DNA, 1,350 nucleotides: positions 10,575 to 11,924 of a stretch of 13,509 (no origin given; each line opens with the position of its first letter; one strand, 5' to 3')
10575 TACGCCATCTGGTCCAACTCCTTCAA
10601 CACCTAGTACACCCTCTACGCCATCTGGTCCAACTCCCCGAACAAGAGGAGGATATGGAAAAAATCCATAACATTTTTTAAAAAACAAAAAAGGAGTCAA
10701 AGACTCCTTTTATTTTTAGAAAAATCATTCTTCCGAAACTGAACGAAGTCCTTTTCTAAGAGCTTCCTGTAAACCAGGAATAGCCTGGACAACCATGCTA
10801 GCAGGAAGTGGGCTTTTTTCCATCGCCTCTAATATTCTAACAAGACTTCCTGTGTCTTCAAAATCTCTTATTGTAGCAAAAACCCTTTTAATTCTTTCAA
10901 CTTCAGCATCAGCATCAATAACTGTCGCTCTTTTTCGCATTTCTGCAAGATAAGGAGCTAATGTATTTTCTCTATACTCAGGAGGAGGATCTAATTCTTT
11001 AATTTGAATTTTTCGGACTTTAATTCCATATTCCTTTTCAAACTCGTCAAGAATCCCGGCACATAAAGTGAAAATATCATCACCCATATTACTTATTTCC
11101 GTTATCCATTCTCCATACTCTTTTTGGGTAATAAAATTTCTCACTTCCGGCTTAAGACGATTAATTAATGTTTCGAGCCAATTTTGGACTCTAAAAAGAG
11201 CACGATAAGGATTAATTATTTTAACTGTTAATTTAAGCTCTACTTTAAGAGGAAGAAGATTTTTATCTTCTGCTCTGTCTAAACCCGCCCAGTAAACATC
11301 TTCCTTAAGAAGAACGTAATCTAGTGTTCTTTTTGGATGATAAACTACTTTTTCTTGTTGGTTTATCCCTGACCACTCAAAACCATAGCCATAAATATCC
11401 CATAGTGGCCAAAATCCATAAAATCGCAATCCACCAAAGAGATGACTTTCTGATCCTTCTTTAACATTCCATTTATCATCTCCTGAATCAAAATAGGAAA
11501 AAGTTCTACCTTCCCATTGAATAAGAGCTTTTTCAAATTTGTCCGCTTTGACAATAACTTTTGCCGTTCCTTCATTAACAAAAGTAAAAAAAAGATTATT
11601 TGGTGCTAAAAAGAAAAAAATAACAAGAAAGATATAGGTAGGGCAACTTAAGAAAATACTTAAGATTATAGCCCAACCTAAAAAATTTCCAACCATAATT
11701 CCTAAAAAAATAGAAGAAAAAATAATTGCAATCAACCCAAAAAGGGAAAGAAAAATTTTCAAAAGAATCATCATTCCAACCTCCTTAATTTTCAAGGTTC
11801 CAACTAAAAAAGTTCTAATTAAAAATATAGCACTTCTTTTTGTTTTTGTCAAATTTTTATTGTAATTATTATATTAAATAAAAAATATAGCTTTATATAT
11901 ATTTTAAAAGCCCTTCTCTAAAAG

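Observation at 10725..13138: Tandem SPFH/band-7 paralogs, each behind a copy of the same 70-bp promoter element; the second has a ~200-nt leader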

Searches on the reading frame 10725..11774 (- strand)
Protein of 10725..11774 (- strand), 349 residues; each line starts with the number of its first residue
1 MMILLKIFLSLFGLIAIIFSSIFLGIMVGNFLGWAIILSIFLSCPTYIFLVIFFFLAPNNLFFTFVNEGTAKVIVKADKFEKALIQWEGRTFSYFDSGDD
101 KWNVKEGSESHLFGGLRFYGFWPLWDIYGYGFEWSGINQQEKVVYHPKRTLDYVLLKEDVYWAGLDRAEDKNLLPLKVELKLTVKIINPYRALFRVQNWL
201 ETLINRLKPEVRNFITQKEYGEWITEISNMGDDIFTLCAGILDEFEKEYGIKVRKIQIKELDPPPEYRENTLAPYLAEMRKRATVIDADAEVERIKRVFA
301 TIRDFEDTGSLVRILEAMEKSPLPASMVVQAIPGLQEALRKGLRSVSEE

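Call 8: search_protein_families(library=pfam, proteins=[window:10725-11774:-], max_evalue=1)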
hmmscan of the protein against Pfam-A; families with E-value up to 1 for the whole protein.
window:10725-11774:- (349 aa): 1 family
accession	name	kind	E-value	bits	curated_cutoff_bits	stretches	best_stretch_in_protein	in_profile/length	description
PF01145.31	Band_7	-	3.3e-10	40.7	23.6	1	167-291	51-175/176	SPFH domain / Band 7 family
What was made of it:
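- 10725..11774 (-): SPFH1: 349-aa SPFH/Band-7 protein with two N-terminal TM helices, an SPFH domain and a long coiled-coil helix. It belongs to a conserved Patescibacteria family. Band_7 40.7 bits against GA 23.6 (call 8).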

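Call 9: search_protein_families(library=ncbifam, proteins=[window:10725-11774:-], max_evalue=1)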
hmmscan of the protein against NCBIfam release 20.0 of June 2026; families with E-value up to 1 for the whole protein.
window:10725-11774:- (349 aa): 2 families
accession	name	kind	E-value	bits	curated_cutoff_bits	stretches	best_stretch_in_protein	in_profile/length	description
TIGR01933.1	hflK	equivalog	0.00036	20.1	159.4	1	169-269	56-153/261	FtsH protease activity modulator HflK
NF010273.0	PRK13719.1-2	equivalog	0.14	11.9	445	1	26-80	94-147/215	conjugal transfer transcriptional regulator TraJ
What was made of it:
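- Closest known: HflK/HflC. Different: Equivalog thresholds are far from met (TIGR01933 20 against 159; call 9).
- The hflK equivalog score is 20 against 159 (call 9).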

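Call 13: find_encoding_contigs(protein=window:10725-11774:-, flank=10000, max_places=10)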
Protein window:10725-11774:- (349 aa): 4 contigs read that carry it; 4 places shown.
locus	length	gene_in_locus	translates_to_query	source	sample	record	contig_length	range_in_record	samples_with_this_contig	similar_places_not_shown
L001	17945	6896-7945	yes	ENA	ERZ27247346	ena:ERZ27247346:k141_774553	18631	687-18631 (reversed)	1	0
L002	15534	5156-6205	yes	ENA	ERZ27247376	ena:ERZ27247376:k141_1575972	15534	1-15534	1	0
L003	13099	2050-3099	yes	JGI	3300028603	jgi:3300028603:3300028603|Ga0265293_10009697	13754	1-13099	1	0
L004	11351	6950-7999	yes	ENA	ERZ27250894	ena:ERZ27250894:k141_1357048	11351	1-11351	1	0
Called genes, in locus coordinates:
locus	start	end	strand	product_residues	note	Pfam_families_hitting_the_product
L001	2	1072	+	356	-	?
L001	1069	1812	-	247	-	PF02096:60KD_IMP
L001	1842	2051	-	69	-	PF01809:YidD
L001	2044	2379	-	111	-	PF00825:Ribonuclease_P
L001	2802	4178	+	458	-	PF11638:DnaA_N, PF00308:Bac_DnaA, PF01695:IstB_IS21, PF13401:AAA_22 (faint), PF08299:Bac_DnaA_C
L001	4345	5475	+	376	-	PF00712:DNA_pol3_beta, PF02767:DNA_pol3_beta_2, PF02768:DNA_pol3_beta_3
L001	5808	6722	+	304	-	-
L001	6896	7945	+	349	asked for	PF01145:Band_7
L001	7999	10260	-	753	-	-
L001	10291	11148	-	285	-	PF00398:RrnaAD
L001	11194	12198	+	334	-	PF01476:LysM, PF23446:LysM1_NFP_LYK (faint), PF23473:LysM3_LYK4_5 (weak), PF01476:LysM, PF01551:Peptidase_M23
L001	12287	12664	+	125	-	-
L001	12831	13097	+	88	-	PF00312:Ribosomal_S15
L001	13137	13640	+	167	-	PF01936:NYN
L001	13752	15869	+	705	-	PF01138:RNase_PH, PF03725:RNase_PH_C, PF01138:RNase_PH, PF00013:KH_1, PF00575:S1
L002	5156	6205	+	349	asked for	PF01145:Band_7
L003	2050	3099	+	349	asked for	PF01145:Band_7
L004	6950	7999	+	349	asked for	PF01145:Band_7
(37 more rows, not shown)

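Call 20: find_homologous_proteins(query=window:10725-11774:-, max_evalue=0.001)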
Query window:10725-11774:- (349 aa): 153 proteins with E <= 0.001 among 2122 candidates; the best 120 are listed.
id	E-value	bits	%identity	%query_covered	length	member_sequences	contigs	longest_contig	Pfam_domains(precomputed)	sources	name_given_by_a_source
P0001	3.8e-232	788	100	100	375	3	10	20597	PF01145.32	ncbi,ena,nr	ncbi:MAG: SPFH domain-containing protein [Candidatus Pacebacteria bacterium]|nr:SPFH domain-containi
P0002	8.9e-122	425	61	86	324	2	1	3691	PF01145.32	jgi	jgi:hypothetical protein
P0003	9.0e-116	405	54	96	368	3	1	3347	PF01145.32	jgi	-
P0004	2.1e-114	400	54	96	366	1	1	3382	PF01145.32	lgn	-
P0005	2.1e-113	397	56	91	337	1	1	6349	PF01145.32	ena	-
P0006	7.3e-111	389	55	87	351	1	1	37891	PF01145.32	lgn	-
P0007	1.1e-110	388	54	100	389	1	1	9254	PF01145.32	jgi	jgi:hypothetical protein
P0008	3.0e-110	387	54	87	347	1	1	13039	PF01145.32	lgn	-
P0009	1.1e-109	385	55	86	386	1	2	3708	PF01145.32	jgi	jgi:hypothetical protein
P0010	2.3e-108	381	52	97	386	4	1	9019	PF01145.32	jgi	jgi:ribosomal protein L23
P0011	4.8e-108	379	51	96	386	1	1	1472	PF01145.32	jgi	jgi:hypothetical protein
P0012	6.5e-108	379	51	96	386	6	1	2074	PF01145.32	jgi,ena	jgi:ribosomal protein L23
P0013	1.2e-106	375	51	96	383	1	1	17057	PF01145.32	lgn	-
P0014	9.9e-104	365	56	83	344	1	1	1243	PF01145.32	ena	-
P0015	3.2e-103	364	53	87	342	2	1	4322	PF01145.32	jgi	-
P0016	5.2e-102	360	56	84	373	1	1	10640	PF01145.32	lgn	-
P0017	8.4e-102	359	56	83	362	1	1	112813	PF01145.32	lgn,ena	-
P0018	9.2e-102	359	50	96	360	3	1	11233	PF01145.32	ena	-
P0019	3.8e-99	350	49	94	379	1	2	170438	PF01145.32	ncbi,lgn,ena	-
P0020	4.0e-99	350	56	84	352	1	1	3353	PF01145.32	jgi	-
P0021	4.0e-99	350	51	91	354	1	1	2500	PF01145.32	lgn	-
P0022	6.8e-99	349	51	86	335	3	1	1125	PF01145.32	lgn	-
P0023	7.1e-97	343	50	94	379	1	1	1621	PF01145.32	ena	-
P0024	1.4e-96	342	49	90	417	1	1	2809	PF01145.32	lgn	-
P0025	3.5e-96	340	48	96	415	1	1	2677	PF01145.32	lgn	-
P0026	1.7e-95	338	49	86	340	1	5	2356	PF01145.32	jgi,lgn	jgi:hypothetical protein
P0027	2.9e-95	337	42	96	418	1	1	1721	PF01145.32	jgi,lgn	-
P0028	6.7e-95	336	50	87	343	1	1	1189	PF01145.32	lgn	-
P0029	1.6e-94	335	48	93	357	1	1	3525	PF01145.32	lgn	-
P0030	2.6e-94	334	51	88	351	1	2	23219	PF01145.32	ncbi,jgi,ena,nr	ncbi:SPFH/Band 7/PHB domain protein [bacterium]|nr:SPFH/Band 7/PHB domain protein [bacterium]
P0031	3.2e-94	334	51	89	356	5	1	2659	PF01145.32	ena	-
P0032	1.7e-93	332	52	86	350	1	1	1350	PF01145.32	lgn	-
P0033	2.7e-93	331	49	91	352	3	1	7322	PF01145.32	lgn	-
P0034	4.7e-92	327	50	87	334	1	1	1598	PF01145.32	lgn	-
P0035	1.0e-91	326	52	84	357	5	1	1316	PF01145.32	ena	-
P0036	2.4e-91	325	45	96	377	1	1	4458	PF01145.32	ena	-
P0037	4.4e-90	320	50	84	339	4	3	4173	PF01145.32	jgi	-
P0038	4.5e-90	320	47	88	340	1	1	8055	PF01145.32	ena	-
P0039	1.8e-89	318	50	84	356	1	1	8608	PF01145.32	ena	-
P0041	9.8e-89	316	46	96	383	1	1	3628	PF01145.32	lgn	-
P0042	9.6e-88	313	45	94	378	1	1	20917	PF01145.32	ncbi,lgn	-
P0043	9.7e-88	313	49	84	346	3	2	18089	PF01145.32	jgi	-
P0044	1.8e-86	308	46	95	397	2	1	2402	PF01145.32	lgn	-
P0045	2.0e-86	308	47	94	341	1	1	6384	PF01145.32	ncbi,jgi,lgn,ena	-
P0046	2.3e-86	308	48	91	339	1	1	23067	PF01145.32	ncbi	-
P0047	2.8e-86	308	48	86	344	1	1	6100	PF01145.32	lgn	-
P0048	3.9e-86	307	47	94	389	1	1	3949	PF01145.32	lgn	-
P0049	1.0e-85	306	41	93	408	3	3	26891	PF01145.32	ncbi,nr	ncbi:MAG: SPFH domain-containing protein [Patescibacteria group bacterium]|nr:hypothetical protein [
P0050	1.5e-85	305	48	86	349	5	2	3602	PF01145.32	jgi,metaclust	metaclust:\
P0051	3.8e-85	304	44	97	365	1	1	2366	PF01145.32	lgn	-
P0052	5.7e-85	304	47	95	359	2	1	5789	PF01145.32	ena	-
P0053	2.0e-84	302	45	96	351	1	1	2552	PF01145.32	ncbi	-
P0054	2.4e-84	301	46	83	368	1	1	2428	PF01145.32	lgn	-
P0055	6.5e-84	300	43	97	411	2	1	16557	PF01145.32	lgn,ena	-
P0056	7.1e-84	300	45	90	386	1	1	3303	PF01145.32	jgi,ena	-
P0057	6.8e-83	297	45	93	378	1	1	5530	PF01145.32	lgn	-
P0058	8.0e-83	296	47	84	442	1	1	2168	PF01145.32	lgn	-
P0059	4.4e-82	294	48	84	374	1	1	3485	PF01145.32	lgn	-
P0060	5.1e-82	294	45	92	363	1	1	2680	PF01145.32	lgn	-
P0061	5.8e-82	294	43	98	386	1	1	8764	PF01145.32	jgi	jgi:regulator of protease activity HflC (stomatin/prohibitin superfamily)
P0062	6.1e-82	294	44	91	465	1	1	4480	PF01145.32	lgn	-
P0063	2.2e-81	292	46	84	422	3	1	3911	PF01145.32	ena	-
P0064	2.5e-81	292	42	94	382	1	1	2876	PF01145.32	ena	-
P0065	6.2e-81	290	50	79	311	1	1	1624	PF01145.32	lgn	-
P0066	8.4e-81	290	48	83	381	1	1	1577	PF01145.32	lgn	-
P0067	1.9e-80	289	42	95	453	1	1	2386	PF01145.32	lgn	-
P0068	5.0e-80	287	47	81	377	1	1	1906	PF01145.32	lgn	-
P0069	1.3e-79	286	43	96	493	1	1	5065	PF01145.32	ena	-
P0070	3.8e-79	284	43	95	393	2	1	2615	PF01145.32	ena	-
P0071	5.4e-79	284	44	92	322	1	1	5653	PF01145.32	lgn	-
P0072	8.2e-79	283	43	95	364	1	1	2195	PF01145.32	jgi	-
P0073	2.2e-78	282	41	98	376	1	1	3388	PF01145.32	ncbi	-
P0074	3.7e-78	281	43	92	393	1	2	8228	PF01145.32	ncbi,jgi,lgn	-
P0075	7.6e-78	280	43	88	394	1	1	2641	PF01145.32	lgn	-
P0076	1.1e-77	280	46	83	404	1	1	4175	PF01145.32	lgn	-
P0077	1.7e-76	276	41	92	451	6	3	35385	PF01145.32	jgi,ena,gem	-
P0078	3.4e-76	275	42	92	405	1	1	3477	PF01145.32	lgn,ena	-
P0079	5.1e-76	274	39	95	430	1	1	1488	PF01145.32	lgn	-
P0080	6.4e-76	274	43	94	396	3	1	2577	PF01145.32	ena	-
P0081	8.3e-75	270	41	92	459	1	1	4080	PF01145.32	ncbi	-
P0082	9.9e-75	270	41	84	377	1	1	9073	PF01145.32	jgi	-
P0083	1.5e-74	269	42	91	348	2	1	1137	PF01145.32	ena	-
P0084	7.4e-74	267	43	94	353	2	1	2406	PF01145.32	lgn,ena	-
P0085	8.1e-74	267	44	78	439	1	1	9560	PF01145.32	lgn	-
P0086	1.3e-73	266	45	84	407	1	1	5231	PF01145.32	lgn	-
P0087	1.5e-73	266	43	89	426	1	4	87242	PF01145.32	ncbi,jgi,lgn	-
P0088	2.4e-73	265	40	98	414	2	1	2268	PF01145.32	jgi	jgi:hypothetical protein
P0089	3.5e-73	265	41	96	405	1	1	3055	PF01145.32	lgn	-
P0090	7.6e-73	264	39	94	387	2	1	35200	PF01145.32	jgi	jgi:hypothetical protein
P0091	9.2e-72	260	41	92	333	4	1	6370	PF01145.32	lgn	-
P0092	5.4e-71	258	43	83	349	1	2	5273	PF01145.32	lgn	-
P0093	5.5e-71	258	39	87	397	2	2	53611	PF01145.32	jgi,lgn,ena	-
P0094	4.6e-70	255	40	93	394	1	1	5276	PF01145.32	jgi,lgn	jgi:hypothetical protein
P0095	5.0e-70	254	43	85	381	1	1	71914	PF01145.32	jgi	jgi:hypothetical protein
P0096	5.9e-70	254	42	85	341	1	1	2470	PF01145.32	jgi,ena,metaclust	metaclust:\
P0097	6.5e-70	254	41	94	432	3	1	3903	PF01145.32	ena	-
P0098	1.5e-69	253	41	84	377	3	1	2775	PF01145.32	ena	-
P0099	2.5e-69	252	42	86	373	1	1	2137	PF01145.32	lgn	-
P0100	4.2e-69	251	43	83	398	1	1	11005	PF01145.32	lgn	-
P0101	6.7e-69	251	42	88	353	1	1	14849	PF01145.32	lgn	-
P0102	5.0e-68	248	39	98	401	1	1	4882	PF01145.32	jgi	jgi:hypothetical protein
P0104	1.4e-65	240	42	79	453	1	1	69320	PF01145.32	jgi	jgi:SPFH domain / Band 7 family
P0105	2.4e-65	239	38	90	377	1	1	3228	PF01145.32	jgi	-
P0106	2.7e-65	239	40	99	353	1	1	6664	PF01145.32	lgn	-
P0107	6.8e-65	238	47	66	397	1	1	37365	PF01145.32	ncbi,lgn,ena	-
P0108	3.3e-63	232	46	68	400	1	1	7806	PF01145.32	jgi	-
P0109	1.2e-62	230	43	78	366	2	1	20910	PF01145.32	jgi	-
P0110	3.7e-62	229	39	89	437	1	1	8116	PF01145.32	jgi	-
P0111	1.5e-61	227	41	85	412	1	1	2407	PF01145.32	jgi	jgi:hypothetical protein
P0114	1.1e-58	217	41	87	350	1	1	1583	PF01145.32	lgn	-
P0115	4.1e-58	215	42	71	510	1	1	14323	PF01145.32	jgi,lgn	jgi:hypothetical protein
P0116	4.3e-58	215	40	86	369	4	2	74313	PF01145.32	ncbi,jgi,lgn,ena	ncbi:MAG: SPFH domain-containing protein [Candidatus Paceibacterota bacterium]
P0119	3.3e-57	212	40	84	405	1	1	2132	PF01145.32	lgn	-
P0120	1.3e-56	210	37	96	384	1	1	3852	PF01145.32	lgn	-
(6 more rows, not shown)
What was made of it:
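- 10725..11774 (-): 153 homologs (call 20).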

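Call 21: find_encoding_contigs(protein=P0006, flank=6000, max_places=2)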
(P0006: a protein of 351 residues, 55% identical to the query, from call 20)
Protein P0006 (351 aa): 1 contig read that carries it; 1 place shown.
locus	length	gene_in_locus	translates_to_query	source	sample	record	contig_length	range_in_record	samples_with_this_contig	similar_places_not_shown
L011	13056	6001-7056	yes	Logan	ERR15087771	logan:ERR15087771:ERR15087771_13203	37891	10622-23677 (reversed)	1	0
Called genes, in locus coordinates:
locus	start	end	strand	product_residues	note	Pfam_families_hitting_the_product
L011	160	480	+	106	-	PF00825:Ribonuclease_P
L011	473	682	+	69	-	PF01809:YidD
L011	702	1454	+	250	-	PF02096:60KD_IMP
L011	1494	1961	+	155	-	PF13083:KH_KhpA-B (weak), PF01424:R3H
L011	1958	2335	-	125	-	PF18895:T4SS_pilin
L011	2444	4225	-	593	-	PF12846:AAA_10, PF19044:P-loop_TraG, PF01935:DUF87 (weak)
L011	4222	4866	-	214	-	PF26593:TraC-like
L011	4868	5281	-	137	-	PF12666:PrgI (weak)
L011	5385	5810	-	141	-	-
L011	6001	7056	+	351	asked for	PF01145:Band_7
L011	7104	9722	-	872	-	-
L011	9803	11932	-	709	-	PF25788:Ig_Rha78A_N (faint)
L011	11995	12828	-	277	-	PF00398:RrnaAD, PF13847:Methyltransf_31 (weak), PF13649:Methyltransf_25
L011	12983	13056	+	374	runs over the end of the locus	PF23446:LysM1_NFP_LYK (faint), PF01476:LysM, PF23473:LysM3_LYK4_5 (weak), PF01476:LysM, PF01551:Peptidase_M23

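Call 22: find_encoding_contigs(protein=P0017, flank=6000, max_places=2)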
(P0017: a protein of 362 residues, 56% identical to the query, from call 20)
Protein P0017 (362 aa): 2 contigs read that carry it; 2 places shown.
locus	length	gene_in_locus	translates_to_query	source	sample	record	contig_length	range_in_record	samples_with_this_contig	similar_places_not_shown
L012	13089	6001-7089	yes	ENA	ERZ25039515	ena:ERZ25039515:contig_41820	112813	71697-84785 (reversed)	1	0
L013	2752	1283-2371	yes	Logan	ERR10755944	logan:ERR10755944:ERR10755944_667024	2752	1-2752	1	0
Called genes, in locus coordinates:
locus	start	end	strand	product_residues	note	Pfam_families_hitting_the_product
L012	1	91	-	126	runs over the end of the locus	-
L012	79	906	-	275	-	-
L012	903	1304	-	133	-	-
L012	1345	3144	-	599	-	PF19044:P-loop_TraG, PF01935:DUF87, PF12846:AAA_10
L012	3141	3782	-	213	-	PF26593:TraC-like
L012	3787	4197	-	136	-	PF12666:PrgI (weak)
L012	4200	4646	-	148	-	-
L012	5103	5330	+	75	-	-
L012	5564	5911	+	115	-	-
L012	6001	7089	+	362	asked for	PF01145:Band_7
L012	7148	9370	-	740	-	-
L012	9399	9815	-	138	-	PF00398:RrnaAD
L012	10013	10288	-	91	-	PF00398:RrnaAD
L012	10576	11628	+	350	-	PF23446:LysM1_NFP_LYK (faint), PF01476:LysM, PF23462:LysM3_NFP (faint), PF23473:LysM3_LYK4_5 (weak), PF01476:LysM, PF01551:Peptidase_M23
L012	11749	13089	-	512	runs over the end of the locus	PF13541:ChlI, PF00158:Sigma54_activat (faint), PF01078:Mg_chelatase, PF07728:AAA_5 (faint), PF00493:MCM (weak), PF13335:Mg_chelatase_C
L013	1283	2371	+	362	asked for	PF01145:Band_7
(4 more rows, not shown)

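Call 23: find_encoding_contigs(protein=P0019, flank=6000, max_places=2)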
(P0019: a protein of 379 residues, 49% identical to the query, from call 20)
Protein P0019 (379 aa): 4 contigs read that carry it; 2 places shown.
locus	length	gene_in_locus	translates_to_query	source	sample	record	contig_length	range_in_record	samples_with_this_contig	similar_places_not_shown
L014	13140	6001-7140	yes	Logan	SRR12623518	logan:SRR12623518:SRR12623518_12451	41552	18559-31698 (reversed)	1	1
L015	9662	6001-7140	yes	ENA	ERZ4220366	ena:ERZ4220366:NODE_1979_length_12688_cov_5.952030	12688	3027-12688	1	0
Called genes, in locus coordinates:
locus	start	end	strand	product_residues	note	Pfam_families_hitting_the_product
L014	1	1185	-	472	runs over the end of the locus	PF18895:T4SS_pilin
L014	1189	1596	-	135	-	-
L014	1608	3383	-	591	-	PF12846:AAA_10 (faint), PF19044:P-loop_TraG, PF01935:DUF87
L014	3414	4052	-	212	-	PF26593:TraC-like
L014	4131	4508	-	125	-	PF13366:PDDEXK_3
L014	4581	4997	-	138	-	PF12666:PrgI (weak)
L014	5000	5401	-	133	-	-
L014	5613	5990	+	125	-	-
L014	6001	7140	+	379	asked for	PF01145:Band_7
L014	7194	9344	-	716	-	PF19590:TrbL_3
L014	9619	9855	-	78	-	-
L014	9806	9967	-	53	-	-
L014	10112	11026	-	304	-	PF00398:RrnaAD, PF13649:Methyltransf_25 (weak)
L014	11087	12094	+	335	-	PF01476:LysM, PF23446:LysM1_NFP_LYK (faint), PF23473:LysM3_LYK4_5 (faint), PF01476:LysM, PF01551:Peptidase_M23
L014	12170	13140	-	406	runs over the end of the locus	PF00158:Sigma54_activat (faint), PF01078:Mg_chelatase, PF07728:AAA_5 (faint), PF00493:MCM, PF13335:Mg_chelatase_C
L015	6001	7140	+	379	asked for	PF01145:Band_7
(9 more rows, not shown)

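Call 45: find_encoding_contigs(protein=P0002, flank=6000, max_places=3)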
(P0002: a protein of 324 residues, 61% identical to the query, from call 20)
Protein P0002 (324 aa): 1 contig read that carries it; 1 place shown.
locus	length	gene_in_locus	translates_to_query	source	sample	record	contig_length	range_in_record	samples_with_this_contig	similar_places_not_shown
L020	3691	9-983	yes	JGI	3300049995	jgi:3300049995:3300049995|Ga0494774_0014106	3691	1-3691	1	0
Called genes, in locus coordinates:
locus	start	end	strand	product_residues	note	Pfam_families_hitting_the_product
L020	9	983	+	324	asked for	PF01145:Band_7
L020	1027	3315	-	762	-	-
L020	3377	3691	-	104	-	?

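Call 46: find_encoding_contigs(protein=P0005, flank=6000, max_places=3)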
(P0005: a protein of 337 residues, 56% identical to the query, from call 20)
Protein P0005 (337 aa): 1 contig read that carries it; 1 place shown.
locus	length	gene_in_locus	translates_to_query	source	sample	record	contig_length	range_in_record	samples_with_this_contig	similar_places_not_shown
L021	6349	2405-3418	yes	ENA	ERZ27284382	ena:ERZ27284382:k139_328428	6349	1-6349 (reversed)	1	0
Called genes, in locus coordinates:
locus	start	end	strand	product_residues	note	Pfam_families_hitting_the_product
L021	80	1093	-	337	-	PF13384:HTH_23 (weak), PF13518:HTH_28, PF13551:HTH_29 (weak), PF13565:HTH_32, PF00665:rve, PF13683:rve_3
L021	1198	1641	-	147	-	-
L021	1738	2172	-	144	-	-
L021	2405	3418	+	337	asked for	PF01145:Band_7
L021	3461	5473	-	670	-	PF19590:TrbL_3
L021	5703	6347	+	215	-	?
